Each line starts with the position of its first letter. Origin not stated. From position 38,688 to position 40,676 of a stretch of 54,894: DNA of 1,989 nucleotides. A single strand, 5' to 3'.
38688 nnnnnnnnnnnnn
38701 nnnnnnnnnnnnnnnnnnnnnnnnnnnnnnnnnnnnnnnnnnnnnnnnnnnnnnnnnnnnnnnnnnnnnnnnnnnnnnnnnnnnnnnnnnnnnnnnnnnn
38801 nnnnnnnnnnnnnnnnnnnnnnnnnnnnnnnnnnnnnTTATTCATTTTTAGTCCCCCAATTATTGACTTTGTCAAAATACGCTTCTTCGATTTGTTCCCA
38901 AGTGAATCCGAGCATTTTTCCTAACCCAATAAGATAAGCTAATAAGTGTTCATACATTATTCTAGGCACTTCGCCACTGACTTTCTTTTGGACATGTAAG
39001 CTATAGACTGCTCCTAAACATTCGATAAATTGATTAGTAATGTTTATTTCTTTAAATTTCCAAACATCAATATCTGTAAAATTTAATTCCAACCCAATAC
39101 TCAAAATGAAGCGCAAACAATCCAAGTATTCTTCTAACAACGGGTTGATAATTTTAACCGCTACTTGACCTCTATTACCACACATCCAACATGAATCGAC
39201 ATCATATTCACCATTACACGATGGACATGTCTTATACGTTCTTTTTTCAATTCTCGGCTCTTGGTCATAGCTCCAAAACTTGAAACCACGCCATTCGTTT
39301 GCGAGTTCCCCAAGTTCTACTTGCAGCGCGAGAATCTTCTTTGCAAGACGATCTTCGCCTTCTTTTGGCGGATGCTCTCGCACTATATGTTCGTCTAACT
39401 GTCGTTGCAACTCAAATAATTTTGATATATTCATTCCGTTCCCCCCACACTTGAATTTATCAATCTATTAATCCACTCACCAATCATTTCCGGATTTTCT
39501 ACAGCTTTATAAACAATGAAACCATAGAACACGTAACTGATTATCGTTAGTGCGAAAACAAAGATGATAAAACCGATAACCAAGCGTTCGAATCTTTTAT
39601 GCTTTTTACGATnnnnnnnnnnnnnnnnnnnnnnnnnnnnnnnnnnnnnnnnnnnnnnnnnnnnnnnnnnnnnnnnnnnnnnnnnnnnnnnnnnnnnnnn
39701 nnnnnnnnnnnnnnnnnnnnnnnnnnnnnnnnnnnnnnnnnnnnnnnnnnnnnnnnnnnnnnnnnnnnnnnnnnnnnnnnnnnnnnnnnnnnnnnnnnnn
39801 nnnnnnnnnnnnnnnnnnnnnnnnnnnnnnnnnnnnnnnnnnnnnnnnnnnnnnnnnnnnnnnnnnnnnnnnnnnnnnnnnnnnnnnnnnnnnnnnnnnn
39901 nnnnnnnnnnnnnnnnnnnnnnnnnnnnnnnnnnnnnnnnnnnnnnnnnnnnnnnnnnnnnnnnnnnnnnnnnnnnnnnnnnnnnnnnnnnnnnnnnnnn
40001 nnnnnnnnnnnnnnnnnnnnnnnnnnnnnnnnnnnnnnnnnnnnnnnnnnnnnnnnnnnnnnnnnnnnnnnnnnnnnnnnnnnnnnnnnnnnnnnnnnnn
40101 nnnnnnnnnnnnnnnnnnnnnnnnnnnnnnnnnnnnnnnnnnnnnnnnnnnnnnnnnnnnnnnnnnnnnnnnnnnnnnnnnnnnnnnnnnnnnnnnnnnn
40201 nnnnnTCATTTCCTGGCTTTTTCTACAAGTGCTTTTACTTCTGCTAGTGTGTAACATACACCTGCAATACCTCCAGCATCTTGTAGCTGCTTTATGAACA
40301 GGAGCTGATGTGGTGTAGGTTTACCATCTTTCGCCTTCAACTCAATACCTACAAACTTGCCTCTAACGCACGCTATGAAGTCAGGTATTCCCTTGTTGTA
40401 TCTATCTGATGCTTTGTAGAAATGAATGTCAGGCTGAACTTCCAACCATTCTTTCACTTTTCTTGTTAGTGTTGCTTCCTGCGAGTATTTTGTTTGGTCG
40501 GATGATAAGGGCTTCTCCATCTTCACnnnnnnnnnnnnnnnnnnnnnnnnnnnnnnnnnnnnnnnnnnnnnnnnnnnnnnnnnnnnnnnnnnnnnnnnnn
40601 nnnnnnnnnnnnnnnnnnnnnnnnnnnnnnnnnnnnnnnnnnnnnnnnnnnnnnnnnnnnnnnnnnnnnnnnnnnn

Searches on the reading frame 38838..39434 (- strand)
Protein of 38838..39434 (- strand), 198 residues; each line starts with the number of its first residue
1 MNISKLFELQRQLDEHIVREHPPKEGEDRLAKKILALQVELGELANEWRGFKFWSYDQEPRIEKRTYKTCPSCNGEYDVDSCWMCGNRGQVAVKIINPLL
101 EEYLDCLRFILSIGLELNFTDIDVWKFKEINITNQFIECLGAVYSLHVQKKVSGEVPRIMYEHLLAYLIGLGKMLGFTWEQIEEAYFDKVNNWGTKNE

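Call 57: search_protein_families(library=pfam, proteins=[window:38838-39434:-], max_evalue=0.001)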
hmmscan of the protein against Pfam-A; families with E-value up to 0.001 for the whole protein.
window:38838-39434:- (198 aa): 1 family
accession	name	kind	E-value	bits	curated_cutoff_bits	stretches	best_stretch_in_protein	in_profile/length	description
PF08761.16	dUTPase_2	-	4.3e-31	108.8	22.9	2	2-63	1-62/162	dUTPase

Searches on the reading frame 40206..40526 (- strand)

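Call 57: search_protein_families(library=pfam, proteins=[window:40206-40526:-], max_evalue=0.001)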
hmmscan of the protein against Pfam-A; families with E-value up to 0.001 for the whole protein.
window:40206-40526:- (106 aa): 1 family
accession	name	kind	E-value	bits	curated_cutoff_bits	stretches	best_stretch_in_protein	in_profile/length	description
PF08774.17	VRR_NUC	-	2.6e-05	24.7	23.8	1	42-92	59-113/116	VRR-NUC domain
